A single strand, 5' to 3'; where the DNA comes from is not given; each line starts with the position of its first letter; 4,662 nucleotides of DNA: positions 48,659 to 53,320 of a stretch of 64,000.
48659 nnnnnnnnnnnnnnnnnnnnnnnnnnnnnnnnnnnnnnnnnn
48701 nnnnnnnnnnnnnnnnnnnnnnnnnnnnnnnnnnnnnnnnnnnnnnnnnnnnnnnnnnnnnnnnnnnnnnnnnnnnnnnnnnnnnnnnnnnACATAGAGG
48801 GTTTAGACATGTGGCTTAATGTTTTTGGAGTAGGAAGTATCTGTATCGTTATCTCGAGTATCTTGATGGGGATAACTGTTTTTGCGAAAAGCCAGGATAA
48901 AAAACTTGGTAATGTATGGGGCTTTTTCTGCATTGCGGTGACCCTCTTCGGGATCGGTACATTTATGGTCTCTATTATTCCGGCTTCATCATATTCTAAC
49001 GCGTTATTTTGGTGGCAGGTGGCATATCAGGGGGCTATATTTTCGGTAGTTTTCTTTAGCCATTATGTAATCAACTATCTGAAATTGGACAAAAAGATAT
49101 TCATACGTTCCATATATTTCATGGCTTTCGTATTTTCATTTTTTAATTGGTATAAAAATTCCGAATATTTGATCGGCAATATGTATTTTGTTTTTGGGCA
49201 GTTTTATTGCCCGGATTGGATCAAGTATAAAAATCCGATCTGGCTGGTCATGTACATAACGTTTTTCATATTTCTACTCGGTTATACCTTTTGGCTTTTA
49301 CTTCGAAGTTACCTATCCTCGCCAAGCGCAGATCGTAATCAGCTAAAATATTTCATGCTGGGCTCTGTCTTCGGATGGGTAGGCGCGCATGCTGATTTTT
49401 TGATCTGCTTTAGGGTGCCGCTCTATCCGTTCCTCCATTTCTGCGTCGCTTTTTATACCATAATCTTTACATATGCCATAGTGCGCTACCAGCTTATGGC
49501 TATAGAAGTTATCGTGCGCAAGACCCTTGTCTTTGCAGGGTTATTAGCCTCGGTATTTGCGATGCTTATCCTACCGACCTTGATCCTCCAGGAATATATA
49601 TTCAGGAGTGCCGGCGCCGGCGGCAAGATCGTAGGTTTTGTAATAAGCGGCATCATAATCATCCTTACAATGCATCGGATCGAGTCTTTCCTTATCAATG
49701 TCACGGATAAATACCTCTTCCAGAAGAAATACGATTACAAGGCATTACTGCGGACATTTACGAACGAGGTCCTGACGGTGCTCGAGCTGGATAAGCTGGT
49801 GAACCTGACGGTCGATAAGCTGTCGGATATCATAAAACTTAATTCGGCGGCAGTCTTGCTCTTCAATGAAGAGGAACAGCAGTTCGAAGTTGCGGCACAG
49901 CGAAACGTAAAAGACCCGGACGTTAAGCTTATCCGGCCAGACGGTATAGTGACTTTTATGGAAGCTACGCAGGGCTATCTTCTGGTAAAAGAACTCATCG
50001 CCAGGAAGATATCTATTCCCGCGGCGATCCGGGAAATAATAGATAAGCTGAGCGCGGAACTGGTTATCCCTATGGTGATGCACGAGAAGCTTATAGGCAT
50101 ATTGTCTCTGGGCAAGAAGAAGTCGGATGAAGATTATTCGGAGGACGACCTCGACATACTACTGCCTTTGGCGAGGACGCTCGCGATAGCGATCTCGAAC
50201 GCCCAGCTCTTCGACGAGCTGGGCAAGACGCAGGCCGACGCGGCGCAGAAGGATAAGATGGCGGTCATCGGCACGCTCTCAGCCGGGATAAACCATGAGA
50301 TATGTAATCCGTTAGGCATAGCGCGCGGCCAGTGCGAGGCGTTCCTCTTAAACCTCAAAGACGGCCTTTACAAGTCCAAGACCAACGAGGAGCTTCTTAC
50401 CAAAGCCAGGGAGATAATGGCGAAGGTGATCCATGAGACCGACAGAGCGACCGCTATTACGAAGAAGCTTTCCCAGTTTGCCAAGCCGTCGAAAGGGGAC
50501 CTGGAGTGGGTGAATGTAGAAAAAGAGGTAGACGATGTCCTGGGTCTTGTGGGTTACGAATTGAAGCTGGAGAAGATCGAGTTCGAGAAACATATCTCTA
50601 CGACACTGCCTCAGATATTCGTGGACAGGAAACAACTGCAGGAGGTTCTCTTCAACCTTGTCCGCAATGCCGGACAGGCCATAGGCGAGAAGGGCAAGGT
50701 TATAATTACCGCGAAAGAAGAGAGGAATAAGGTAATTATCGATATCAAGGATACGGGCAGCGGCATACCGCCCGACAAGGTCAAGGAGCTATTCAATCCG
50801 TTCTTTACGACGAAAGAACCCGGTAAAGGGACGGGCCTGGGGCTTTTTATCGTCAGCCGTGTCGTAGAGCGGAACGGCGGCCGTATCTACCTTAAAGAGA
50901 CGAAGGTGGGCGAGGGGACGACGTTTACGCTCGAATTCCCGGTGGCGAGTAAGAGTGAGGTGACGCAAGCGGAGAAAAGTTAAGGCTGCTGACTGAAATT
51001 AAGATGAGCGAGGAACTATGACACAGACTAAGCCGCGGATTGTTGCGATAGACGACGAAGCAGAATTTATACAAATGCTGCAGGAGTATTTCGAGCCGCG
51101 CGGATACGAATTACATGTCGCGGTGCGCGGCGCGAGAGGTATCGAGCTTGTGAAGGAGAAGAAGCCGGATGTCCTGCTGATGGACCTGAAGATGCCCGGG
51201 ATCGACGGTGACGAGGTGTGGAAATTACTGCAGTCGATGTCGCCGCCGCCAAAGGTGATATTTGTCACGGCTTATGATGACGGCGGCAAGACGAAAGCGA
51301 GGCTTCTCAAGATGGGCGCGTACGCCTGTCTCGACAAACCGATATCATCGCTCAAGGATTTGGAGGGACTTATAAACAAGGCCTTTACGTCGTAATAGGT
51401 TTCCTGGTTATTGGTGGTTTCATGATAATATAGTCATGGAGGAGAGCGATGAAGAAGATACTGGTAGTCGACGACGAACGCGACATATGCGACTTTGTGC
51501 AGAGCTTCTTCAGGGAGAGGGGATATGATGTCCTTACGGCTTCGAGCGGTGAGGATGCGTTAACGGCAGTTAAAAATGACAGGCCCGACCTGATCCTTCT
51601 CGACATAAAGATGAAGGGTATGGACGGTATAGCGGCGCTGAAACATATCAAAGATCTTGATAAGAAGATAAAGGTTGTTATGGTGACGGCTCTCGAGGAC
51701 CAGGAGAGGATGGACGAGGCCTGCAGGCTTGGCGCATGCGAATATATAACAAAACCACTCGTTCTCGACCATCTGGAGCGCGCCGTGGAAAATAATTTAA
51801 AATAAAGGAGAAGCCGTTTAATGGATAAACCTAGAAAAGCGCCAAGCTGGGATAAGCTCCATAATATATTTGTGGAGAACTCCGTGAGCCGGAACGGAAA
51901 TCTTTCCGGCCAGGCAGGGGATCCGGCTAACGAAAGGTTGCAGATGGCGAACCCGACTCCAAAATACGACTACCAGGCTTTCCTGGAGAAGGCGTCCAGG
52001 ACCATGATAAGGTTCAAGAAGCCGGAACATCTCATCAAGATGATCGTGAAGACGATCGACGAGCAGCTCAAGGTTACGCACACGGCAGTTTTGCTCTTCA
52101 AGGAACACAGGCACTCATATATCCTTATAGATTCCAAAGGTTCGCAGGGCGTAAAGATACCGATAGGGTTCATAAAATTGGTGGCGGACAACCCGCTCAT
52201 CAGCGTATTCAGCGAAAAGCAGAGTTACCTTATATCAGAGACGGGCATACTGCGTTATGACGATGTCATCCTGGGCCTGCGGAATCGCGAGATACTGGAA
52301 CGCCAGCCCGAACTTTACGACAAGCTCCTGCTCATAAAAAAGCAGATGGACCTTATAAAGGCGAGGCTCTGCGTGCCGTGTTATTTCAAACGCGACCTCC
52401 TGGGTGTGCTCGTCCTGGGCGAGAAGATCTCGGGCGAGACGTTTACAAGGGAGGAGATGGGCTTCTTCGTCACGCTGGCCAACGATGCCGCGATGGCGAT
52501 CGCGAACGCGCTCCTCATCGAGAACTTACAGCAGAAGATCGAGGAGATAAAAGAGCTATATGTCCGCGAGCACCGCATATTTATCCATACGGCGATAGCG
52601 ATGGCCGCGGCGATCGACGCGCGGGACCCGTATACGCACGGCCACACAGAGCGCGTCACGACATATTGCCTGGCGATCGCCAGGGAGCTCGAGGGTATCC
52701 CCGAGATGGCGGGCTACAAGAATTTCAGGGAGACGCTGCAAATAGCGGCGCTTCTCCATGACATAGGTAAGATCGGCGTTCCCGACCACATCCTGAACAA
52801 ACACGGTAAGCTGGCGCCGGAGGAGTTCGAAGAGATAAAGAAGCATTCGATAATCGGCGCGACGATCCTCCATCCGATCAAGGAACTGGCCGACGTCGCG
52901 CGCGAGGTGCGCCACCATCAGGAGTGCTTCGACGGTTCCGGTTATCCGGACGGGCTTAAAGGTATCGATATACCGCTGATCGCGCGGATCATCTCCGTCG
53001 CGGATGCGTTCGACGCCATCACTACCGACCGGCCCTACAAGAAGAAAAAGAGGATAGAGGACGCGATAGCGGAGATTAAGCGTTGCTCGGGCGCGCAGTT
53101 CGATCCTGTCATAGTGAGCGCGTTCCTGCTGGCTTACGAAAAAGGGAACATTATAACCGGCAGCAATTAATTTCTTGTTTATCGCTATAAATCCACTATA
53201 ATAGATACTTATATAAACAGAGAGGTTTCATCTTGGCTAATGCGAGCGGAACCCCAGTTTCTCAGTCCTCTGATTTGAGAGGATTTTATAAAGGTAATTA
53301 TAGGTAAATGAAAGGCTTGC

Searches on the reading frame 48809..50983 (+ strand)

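Call 59: search_protein_families(library=pfam, proteins=[window:48809-50983:+], max_evalue=0.00001)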
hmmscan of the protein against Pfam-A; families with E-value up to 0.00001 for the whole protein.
window:48809-50983:+ (724 aa): 4 families
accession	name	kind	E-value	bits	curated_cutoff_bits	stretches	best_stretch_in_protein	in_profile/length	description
PF02518.31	HATPase_c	-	5.2e-25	88.5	26.4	1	606-713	2-110/111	Histidine kinase-, DNA gyrase B-, and HSP90-like ATPase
PF16927.11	HisKA_7TM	-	4.8e-11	43.4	28.6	1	12-232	4-222/224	N-terminal 7TM region of histidine kinase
PF13492.12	GAF_3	-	3.6e-10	40.8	27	1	326-464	1-129/129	GAF domain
PF13185.12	GAF_2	-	6e-08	33.4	28.6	1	326-462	3-135/136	GAF domain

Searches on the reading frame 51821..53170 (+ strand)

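Call 59: search_protein_families(library=pfam, proteins=[window:51821-53170:+], max_evalue=0.00001)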
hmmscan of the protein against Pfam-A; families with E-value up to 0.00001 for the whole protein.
window:51821-53170:+ (449 aa): 3 families
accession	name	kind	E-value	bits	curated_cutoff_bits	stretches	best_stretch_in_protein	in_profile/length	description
PF13487.12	HD_5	-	1e-39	136.4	27.2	1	261-430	3-169/170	HD domain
PF01966.28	HD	-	7.9e-24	84.6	22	1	274-399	3-115/116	HD domain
PF01590.32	GAF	-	9.4e-06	26.6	22.4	0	69-227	3-133/133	GAF domain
